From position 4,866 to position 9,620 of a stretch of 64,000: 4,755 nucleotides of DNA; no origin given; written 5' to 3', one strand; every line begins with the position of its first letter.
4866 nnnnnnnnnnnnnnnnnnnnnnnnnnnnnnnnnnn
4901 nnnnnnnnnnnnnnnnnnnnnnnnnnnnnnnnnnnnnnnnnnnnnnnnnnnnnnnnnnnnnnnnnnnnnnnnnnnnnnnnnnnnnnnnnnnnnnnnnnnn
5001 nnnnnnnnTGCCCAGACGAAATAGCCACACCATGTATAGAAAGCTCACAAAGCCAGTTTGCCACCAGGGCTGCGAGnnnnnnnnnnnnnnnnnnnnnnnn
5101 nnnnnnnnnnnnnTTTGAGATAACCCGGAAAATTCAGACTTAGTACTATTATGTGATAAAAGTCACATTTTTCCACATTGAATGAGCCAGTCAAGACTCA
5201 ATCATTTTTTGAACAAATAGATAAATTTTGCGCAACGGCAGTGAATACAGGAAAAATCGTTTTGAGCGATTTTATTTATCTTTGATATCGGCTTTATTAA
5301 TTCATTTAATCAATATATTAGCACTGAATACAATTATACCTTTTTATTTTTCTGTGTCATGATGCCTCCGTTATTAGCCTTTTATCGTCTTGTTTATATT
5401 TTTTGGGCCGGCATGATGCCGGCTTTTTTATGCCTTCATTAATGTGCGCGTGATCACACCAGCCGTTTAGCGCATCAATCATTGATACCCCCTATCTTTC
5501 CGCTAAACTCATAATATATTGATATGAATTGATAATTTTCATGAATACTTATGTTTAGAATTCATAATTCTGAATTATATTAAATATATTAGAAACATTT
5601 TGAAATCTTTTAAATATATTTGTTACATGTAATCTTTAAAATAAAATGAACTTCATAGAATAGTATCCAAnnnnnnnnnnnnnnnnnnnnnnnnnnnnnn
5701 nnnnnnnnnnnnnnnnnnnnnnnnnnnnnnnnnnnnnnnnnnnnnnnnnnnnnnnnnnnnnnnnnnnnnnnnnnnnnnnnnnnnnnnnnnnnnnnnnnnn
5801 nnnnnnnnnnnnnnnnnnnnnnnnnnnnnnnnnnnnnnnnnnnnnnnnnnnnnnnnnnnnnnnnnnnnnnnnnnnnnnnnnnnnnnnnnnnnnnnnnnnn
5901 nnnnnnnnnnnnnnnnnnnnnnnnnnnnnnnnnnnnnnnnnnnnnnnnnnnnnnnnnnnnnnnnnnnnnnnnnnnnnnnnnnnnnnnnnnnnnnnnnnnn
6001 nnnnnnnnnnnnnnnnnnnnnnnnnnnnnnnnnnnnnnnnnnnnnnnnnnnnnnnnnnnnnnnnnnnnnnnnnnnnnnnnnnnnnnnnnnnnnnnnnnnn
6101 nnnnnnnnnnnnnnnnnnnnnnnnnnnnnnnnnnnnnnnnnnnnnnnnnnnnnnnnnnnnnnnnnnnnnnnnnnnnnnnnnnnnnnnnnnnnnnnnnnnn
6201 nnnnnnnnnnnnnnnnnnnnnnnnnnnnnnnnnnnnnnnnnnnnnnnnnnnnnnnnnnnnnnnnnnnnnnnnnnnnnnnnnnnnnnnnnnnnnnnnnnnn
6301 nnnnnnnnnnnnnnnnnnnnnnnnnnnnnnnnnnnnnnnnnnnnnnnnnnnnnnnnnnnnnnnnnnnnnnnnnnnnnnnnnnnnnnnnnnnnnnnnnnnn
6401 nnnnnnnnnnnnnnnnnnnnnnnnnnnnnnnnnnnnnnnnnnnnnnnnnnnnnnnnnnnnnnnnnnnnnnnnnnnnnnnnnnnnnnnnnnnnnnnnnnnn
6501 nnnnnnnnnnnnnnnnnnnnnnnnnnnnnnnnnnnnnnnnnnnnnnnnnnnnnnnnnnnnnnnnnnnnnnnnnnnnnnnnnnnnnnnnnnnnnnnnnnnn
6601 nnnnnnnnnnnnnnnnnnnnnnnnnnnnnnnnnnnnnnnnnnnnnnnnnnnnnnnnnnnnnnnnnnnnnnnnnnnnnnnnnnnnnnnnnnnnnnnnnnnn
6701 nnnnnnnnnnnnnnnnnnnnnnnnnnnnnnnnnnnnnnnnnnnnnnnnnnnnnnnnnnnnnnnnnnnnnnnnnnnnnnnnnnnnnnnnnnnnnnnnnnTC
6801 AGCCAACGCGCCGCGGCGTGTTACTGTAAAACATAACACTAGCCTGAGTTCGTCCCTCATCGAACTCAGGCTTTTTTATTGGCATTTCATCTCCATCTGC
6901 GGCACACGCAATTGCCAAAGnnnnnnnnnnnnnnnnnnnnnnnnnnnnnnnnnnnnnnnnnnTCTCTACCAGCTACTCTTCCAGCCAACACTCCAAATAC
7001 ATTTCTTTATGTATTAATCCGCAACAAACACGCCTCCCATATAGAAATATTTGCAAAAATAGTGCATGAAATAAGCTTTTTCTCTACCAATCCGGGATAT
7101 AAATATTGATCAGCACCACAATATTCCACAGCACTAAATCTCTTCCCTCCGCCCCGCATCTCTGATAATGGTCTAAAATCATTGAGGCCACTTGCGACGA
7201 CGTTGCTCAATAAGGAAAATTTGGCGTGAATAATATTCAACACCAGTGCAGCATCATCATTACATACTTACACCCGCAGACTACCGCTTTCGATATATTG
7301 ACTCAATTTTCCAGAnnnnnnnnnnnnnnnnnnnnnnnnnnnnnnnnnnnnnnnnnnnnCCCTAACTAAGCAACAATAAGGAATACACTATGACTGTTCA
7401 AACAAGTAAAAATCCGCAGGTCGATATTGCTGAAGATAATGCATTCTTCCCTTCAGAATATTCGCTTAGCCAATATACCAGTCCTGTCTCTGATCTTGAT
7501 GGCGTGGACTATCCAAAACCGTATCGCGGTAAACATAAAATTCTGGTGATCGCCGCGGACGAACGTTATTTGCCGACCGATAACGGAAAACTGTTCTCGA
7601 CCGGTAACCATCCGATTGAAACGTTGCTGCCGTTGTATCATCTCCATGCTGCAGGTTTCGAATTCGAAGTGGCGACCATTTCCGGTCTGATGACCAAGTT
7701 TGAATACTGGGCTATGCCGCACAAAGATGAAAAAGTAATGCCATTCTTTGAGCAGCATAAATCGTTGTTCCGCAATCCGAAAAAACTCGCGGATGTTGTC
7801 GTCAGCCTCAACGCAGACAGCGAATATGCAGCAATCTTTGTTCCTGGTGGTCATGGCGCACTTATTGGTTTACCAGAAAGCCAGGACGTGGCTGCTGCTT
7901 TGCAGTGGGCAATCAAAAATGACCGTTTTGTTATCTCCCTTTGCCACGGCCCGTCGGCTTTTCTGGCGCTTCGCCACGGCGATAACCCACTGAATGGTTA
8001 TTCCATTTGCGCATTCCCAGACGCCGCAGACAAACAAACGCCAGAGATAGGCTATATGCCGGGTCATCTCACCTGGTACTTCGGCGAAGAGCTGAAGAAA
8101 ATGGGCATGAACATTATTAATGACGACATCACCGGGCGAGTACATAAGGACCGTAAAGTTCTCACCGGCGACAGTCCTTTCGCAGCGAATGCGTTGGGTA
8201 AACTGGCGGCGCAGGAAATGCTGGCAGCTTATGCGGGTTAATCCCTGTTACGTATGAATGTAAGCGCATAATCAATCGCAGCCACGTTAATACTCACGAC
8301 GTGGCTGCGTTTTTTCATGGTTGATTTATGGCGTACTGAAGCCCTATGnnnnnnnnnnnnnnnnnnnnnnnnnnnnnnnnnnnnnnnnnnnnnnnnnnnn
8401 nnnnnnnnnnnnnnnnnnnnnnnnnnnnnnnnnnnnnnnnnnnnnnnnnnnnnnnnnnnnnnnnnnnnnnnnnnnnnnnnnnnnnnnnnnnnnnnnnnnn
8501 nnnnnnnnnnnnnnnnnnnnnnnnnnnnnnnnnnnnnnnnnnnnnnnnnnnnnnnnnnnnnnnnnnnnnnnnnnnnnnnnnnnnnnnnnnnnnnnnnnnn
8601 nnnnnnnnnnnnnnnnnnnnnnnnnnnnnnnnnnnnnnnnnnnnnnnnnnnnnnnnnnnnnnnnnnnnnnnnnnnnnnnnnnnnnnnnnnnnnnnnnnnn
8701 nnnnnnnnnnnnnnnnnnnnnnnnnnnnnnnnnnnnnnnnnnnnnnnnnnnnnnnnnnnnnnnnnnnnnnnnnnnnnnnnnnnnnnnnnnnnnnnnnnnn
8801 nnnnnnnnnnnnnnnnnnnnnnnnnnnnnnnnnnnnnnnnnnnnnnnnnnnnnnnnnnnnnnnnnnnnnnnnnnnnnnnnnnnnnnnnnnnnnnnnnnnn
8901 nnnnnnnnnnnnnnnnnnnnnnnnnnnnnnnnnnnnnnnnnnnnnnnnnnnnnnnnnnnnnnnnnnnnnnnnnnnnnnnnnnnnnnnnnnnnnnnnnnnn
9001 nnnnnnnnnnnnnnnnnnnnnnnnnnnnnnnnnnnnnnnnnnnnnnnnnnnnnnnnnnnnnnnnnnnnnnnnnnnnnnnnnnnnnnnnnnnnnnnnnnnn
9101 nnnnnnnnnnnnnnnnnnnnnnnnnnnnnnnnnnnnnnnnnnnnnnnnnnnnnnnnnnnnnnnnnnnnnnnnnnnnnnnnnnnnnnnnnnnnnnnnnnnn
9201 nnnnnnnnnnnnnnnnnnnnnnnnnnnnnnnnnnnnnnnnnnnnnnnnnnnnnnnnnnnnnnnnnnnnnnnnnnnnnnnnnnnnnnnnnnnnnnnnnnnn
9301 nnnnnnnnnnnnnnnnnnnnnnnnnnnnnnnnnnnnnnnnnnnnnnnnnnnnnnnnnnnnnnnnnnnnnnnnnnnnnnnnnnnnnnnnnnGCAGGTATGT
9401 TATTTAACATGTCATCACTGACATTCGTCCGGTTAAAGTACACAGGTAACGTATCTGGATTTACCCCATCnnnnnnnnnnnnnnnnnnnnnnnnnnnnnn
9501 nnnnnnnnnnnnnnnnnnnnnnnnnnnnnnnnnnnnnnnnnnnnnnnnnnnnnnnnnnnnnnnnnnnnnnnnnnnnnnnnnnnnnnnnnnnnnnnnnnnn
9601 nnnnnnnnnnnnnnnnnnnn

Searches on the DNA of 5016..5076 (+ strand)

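Call 42: search_dna_similar(query=window:5016-5076:+, collection=ecoli_genomes, mode=near, max_rows=8)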
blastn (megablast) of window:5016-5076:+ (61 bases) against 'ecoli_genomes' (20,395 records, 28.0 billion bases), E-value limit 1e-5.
Records with a match: 4192; places in all: 4195; records where one place covers at least 80% of the query: 4187.
Genomes with a match: 4192 of 5426; with a place that covers at least 80% of the query: 4187. Places per genome that has any: lowest 1, median 1, highest 2. On chromosomes: 4194 places; on plasmids: 1.
Best place of each record, by identity: >=99% 248; 95-99% 3915; 90-95% 29.
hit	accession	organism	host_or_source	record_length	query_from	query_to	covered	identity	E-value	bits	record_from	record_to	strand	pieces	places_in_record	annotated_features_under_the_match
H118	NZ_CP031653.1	Escherichia coli strain UK_Dog_Liverpool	dog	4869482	1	61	100%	100.0%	5e-23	113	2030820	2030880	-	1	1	drpB: cell division protein DrpB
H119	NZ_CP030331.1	Escherichia coli strain AR_452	missing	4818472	1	61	100%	100.0%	5e-23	113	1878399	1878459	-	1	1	drpB: cell division protein DrpB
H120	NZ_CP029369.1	Escherichia coli strain WCHEC035148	Sewage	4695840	1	61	100%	100.0%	5e-23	113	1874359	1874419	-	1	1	drpB: cell division protein DrpB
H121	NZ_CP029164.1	Escherichia coli strain 104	chicken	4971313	1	61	100%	100.0%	5e-23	113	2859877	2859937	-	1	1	drpB: cell division protein DrpB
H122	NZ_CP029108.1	Escherichia coli strain AR437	missing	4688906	1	61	100%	100.0%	5e-23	113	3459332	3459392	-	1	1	drpB: cell division protein DrpB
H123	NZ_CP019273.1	Escherichia coli strain 13P477T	pig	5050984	1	61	100%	100.0%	5e-23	113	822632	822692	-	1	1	drpB: cell division protein DrpB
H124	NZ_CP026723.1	Escherichia coli strain 266917_2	Homo sapiens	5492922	1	61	100%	100.0%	5e-23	113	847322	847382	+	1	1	drpB: cell division protein DrpB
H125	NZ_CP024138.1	Escherichia coli strain 14EC020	clinical patient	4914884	1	61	100%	100.0%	5e-23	113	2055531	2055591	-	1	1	drpB: cell division protein DrpB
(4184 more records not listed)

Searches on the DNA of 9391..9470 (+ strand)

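Call 44: search_dna_similar(query=window:9391-9470:+, collection=ecoli_genomes, mode=near, max_rows=10)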
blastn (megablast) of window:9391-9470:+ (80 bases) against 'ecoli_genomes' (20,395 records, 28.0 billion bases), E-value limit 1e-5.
Records with a match: 5403; places in all: 5409; records where one place covers at least 80% of the query: 3494.
Genomes with a match: 5397 of 5426; with a place that covers at least 80% of the query: 3493. Places per genome that has any: lowest 1, median 1, highest 2. On chromosomes: 5401 places; on plasmids: 8.
Best place of each record, by identity: >=99% 1440; 95-99% 3959; 90-95% 4.
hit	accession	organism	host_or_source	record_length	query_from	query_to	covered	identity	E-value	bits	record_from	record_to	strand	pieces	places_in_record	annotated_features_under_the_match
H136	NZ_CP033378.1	Escherichia coli strain L73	goose anus swab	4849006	1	80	100%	100.0%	2e-14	167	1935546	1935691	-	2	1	hprS: two-component system sensor histidine kinase HprS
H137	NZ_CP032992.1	Escherichia coli strain W5-6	Jin River water W5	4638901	1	80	100%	100.0%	2e-14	167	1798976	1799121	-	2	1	hprS: two-component system sensor histidine kinase HprS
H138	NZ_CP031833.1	Escherichia coli strain 2452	Homo sapiens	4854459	1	80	100%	100.0%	2e-14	167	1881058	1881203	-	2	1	hprS: two-component system sensor histidine kinase HprS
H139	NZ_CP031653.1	Escherichia coli strain UK_Dog_Liverpool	dog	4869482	1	80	100%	100.0%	2e-14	167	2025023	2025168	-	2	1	hprS: two-component system sensor histidine kinase HprS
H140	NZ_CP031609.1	Escherichia coli strain N3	Homo sapiens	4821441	1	80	100%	100.0%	2e-14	167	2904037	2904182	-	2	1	hprS: two-component system sensor histidine kinase HprS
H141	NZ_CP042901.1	Escherichia coli strain CFSAN061762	missing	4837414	1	80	100%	100.0%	2e-14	167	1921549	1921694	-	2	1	hprS: two-component system sensor histidine kinase HprS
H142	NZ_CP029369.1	Escherichia coli strain WCHEC035148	Sewage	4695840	1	80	100%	100.0%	2e-14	167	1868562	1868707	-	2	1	hprS: two-component system sensor histidine kinase HprS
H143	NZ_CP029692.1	Escherichia coli strain SD134209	Homo sapiens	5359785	1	80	100%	100.0%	2e-14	167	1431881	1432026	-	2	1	hprS: two-component system sensor histidine kinase HprS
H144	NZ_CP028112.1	Escherichia coli O103 str. RM8385 strain RM8385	Bos taurus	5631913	1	80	100%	100.0%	2e-14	167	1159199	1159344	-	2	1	hprS: two-component system sensor histidine kinase HprS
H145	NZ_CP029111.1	Escherichia coli strain AR436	missing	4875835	1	80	100%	100.0%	2e-14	167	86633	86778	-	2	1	hprS: two-component system sensor histidine kinase HprS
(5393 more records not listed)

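Call 53: search_dna_similar(query=window:9411-9450:+, collection=ecoli_genomes, mode=near, max_rows=10, max_evalue=0.001)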
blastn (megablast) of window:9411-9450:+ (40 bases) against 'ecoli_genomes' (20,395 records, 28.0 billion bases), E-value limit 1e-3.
No match.
